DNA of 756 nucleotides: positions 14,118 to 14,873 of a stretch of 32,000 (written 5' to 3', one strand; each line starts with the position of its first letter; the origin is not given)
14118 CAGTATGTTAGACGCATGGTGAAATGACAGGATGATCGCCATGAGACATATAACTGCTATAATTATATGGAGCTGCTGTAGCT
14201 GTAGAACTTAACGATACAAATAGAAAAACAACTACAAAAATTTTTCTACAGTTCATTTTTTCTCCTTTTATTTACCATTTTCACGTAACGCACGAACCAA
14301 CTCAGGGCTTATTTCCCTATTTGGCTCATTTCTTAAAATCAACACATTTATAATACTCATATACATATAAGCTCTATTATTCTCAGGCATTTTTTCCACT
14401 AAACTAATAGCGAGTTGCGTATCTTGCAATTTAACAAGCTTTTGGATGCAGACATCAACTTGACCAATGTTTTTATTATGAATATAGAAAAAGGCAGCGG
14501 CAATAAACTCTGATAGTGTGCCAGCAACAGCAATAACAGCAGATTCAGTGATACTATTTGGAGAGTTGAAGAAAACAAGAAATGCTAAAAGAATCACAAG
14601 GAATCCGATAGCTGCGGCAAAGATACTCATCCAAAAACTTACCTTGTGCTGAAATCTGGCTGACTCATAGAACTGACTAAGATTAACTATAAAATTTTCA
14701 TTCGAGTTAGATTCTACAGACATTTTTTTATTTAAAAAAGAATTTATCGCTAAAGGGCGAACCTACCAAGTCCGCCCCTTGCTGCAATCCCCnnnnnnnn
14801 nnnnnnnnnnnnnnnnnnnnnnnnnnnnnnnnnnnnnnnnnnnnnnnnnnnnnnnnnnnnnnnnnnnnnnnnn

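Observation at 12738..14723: Uncharacterised co-oriented gene set next to the R-M pair, headed by a 2-TM effector-like protein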

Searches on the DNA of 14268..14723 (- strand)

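Call 51: build_rna_model(alignment_id=A4)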
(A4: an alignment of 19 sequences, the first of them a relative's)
Model R1 built from alignment A4 (19 sequences, 138 columns); structure: RNAalifold consensus.
model positions 130; base pairs 26; branch points 1; effective number of sequences 2.14; information 0.59 bits per position. Calibrated on 0.2 Mb of random sequence (short: E-values are rough).
structure used (alignment columns):
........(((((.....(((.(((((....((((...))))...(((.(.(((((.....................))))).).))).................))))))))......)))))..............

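Call 52: search_with_rna_model(model_id=R1, sources=[window, L001, L004, L009, L010, L012, L013, L014, L015, L016, L017, L018, L019, L022, L023, L024, L025, L026, L027, L028, L029], max_evalue=1)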
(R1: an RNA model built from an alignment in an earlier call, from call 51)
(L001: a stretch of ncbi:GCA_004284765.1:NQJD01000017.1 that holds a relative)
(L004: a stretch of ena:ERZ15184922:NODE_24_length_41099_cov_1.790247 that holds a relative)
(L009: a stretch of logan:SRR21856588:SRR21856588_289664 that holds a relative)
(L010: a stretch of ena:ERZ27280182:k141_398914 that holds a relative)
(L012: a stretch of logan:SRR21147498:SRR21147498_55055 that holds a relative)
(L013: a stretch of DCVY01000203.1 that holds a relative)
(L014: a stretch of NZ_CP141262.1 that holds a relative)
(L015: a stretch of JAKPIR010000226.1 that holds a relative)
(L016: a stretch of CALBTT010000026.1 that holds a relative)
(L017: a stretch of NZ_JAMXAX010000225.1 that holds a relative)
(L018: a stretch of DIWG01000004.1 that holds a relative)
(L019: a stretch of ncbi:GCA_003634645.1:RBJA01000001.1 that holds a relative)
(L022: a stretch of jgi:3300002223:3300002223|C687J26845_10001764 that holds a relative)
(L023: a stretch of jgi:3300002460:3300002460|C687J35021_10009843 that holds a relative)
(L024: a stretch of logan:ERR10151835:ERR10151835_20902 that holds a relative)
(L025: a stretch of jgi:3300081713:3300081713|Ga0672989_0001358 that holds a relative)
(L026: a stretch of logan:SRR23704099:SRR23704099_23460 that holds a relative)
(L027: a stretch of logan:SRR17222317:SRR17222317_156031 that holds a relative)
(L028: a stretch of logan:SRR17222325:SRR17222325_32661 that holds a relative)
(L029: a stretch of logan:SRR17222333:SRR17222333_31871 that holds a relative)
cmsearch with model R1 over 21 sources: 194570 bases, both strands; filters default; matches with E-value up to 1: 66.
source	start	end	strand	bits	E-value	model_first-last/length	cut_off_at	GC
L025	2385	2514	+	152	2.9e-43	1-130/130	no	0.63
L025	4954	5083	+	149.7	1.5e-42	1-130/130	no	0.65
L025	5409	5537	+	148.3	3.9e-42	1-130/130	no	0.63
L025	3626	3755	+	147.1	8.9e-42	1-130/130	no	0.61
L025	4059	4188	+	146.6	1.3e-41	1-130/130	no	0.6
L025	4538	4666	+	146.1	1.8e-41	1-130/130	no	0.67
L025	6733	6861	+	145.7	2.4e-41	1-130/130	no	0.67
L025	2796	2925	+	144.7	4.8e-41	1-130/130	no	0.67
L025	3212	3341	+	144.1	7e-41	1-130/130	no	0.62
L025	6289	6418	+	143.9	8.4e-41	1-130/130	no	0.62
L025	1540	1668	+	143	1.5e-40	1-130/130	no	0.62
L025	498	626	+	141.4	4.8e-40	1-130/130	no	0.67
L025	1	129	+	139.4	1.9e-39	1-130/130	no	0.64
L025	1952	2080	+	137.2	8.7e-39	1-130/130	no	0.64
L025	1087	1215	+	132.8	1.9e-37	1-130/130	no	0.65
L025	5824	5956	+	83.6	1.6e-22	1-130/130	no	0.62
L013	3959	4035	+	56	3.9e-14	1-130/130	no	0.52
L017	615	691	+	49.6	3.5e-12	1-130/130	no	0.48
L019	6475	6551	+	49.6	3.5e-12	1-130/130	no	0.48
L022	6475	6551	+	49.6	3.5e-12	1-130/130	no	0.48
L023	3092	3168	+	49.6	3.5e-12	1-130/130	no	0.48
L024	2026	2102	+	49.6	3.5e-12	1-130/130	no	0.48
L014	5568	5644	+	49.1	5e-12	1-130/130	no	0.52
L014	6448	6524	+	48.2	9e-12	1-130/130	no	0.48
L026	5600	5676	+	44.5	1.2e-10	1-130/130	no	0.53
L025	4533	4661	-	43.5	2.5e-10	1-130/130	no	0.68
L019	7652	7737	+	43.2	3e-10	1-130/130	no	0.48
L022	7653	7738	+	43.2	3e-10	1-130/130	no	0.48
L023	4270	4355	+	43.2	3e-10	1-130/130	no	0.48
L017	1793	1878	+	42.8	4e-10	1-130/130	no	0.49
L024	3204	3289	+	42.8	4e-10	1-130/130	no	0.49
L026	6463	6539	+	40.7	1.8e-09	1-130/130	no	0.47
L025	6728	6856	-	40.5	2e-09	1-130/130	no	0.67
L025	4949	5078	-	39.9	3e-09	1-130/130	no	0.65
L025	6284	6413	-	39.4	4.4e-09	1-130/130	no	0.62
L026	7491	7566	+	39.3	4.6e-09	1-130/130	no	0.54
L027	3693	3768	+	39.3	4.6e-09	1-130/130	no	0.54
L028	2825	2900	+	39.3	4.6e-09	1-130/130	no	0.54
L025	3207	3336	-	38.5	8.2e-09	1-130/130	no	0.63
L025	2380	2509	-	38.2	9.9e-09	1-130/130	no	0.65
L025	493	621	-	37.4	1.7e-08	1-130/130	no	0.69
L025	1535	1663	-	36.7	3e-08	1-130/130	no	0.62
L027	1291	1364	+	36.5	3.3e-08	1-130/130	no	0.49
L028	423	496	+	36.5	3.3e-08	1-130/130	no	0.49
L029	732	805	+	36.5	3.3e-08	1-130/130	no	0.49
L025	5404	5532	-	35.1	8.5e-08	1-130/130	no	0.65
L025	3621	3750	-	34.3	1.6e-07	1-130/130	no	0.63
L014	5902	5978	+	32.6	5e-07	1-130/130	no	0.61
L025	4054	4183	-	31.2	1.3e-06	1-130/130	no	0.62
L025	2791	2920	-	30.4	2.4e-06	1-130/130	no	0.67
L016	5824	5969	+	28.9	6.6e-06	1-130/130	no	0.6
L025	1082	1210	-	28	1.3e-05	1-130/130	no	0.67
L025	2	124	-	27.8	1.5e-05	1-130/130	no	0.64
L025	1947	2075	-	26.5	3.6e-05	1-130/130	no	0.65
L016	7739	7845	+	25.2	8.7e-05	1-130/130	no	0.61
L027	2151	2227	+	23.6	0.00027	1-130/130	no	0.45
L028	1283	1359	+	23.6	0.00027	1-130/130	no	0.45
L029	1592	1668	+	23.6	0.00027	1-130/130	no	0.45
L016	6430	6506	+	22.5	0.00059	1-130/130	no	0.51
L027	2685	2759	+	22.1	0.00079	1-130/130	no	0.49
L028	1817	1891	+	22.1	0.00079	1-130/130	no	0.49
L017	2714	2787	+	20.9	0.0017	1-130/130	no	0.58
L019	8573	8646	+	20.9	0.0017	1-130/130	no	0.58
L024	4125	4198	+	20.9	0.0017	1-130/130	no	0.58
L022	8573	8646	+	20.9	0.0017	1-130/130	no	0.58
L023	5190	5263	+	20.9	0.0017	1-130/130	no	0.58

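Call 66: search_with_rna_model(model_id=R1, sources=[L030, L031, L032, L033, L034, L035, L036, L037, L038, L039, L040, L041, L042, L043, L044, L045, L046, L047, L048, L049, L050, L011, L002, L003, L005, L006, L007, L008, L020, L021], max_evalue=1)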
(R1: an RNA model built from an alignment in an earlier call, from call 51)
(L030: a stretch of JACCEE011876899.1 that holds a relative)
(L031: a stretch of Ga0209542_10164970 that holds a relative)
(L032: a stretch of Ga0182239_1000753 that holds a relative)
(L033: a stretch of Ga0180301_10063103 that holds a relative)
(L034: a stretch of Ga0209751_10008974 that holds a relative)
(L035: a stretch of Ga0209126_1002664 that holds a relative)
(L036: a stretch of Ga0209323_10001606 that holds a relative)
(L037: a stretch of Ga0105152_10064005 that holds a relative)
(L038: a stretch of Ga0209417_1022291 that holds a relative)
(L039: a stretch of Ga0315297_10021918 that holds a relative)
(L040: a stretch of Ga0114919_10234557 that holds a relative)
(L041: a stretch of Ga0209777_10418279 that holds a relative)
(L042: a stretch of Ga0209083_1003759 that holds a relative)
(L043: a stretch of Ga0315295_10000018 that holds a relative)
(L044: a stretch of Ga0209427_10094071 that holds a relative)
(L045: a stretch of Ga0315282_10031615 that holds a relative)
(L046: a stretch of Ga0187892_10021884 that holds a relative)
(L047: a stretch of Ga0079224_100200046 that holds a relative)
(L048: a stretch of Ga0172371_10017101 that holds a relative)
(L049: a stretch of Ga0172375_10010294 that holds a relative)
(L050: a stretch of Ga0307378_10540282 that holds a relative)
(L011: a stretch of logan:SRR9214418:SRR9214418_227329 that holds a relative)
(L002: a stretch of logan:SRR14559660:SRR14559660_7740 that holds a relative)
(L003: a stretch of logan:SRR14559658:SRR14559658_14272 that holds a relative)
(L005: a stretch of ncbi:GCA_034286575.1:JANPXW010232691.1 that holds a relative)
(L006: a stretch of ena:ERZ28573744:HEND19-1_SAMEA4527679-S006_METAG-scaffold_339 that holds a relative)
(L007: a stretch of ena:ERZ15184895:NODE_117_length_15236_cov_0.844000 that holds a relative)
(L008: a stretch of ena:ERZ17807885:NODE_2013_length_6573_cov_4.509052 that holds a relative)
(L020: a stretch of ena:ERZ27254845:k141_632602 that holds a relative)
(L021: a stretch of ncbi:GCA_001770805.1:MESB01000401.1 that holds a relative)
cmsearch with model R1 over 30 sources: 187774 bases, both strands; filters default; matches with E-value up to 1: 14.
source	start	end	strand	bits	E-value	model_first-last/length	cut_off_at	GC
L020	6475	6551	+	49.6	3.4e-12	1-130/130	no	0.48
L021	6475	6551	+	49.6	3.4e-12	1-130/130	no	0.48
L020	7653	7738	+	43.2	2.9e-10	1-130/130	no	0.48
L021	7653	7738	+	43.2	2.9e-10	1-130/130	no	0.48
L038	1054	1162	+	32.2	6.6e-07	1-130/130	no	0.48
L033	990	1099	+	25.2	8.6e-05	1-130/130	no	0.6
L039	737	815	+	23.5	0.00028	1-130/130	no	0.54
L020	8573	8646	+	20.9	0.0017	1-130/130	no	0.58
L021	8573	8646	+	20.9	0.0017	1-130/130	no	0.58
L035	3072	3144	+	20.5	0.0023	1-130/130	no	0.45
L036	763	835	+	20.5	0.0023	1-130/130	no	0.45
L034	2799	2879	+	17.8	0.015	1-130/130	no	0.52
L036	4217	4297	+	16.8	0.031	1-130/130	no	0.58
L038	2101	2180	+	14.3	0.18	1-130/130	no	0.5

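Call 69: search_with_rna_model(model_id=R1, sources=[L051, L052], filters=off, max_evalue=1)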
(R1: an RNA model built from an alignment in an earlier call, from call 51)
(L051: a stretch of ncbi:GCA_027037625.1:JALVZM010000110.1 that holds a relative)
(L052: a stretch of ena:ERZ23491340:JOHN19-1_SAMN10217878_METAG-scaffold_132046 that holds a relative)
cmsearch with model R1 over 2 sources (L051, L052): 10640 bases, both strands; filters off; matches with E-value up to 1: 7.
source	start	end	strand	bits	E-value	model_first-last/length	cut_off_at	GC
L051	5160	5237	+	31.2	7.5e-08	1-130/130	no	0.56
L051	5670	5758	+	25.5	4.1e-06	1-130/130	no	0.56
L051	6699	6779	+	21.1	8.3e-05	1-130/130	no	0.49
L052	1003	1083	+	21.1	8.3e-05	1-130/130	no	0.49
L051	7453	7544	+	20.2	0.00016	1-130/130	no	0.54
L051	8889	8980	+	15.1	0.0055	1-130/130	no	0.52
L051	9230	9325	+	8.4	0.62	1-130/130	no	0.43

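Call 87: search_with_rna_model(model_id=R1, sources=[L053, L054, L055, L056, L057, L058, L059], filters=off, max_evalue=1)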
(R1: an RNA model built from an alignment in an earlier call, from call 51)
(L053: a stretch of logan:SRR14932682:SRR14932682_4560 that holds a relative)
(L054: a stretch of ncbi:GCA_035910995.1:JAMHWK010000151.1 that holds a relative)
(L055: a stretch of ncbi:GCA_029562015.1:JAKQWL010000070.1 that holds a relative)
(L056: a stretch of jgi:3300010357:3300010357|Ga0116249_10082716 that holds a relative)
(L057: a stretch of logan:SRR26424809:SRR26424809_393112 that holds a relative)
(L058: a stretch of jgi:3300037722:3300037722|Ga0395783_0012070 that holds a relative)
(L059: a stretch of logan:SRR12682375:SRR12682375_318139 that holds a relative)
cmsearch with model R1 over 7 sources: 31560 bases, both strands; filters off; matches with E-value up to 1: 4.
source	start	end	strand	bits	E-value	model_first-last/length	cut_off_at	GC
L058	4898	4986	+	13.5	0.052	1-130/130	no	0.54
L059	2238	2326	+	13.5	0.052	1-130/130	no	0.54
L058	5912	5997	+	13.1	0.066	1-130/130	no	0.63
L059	3252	3337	+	13.1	0.066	1-130/130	no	0.63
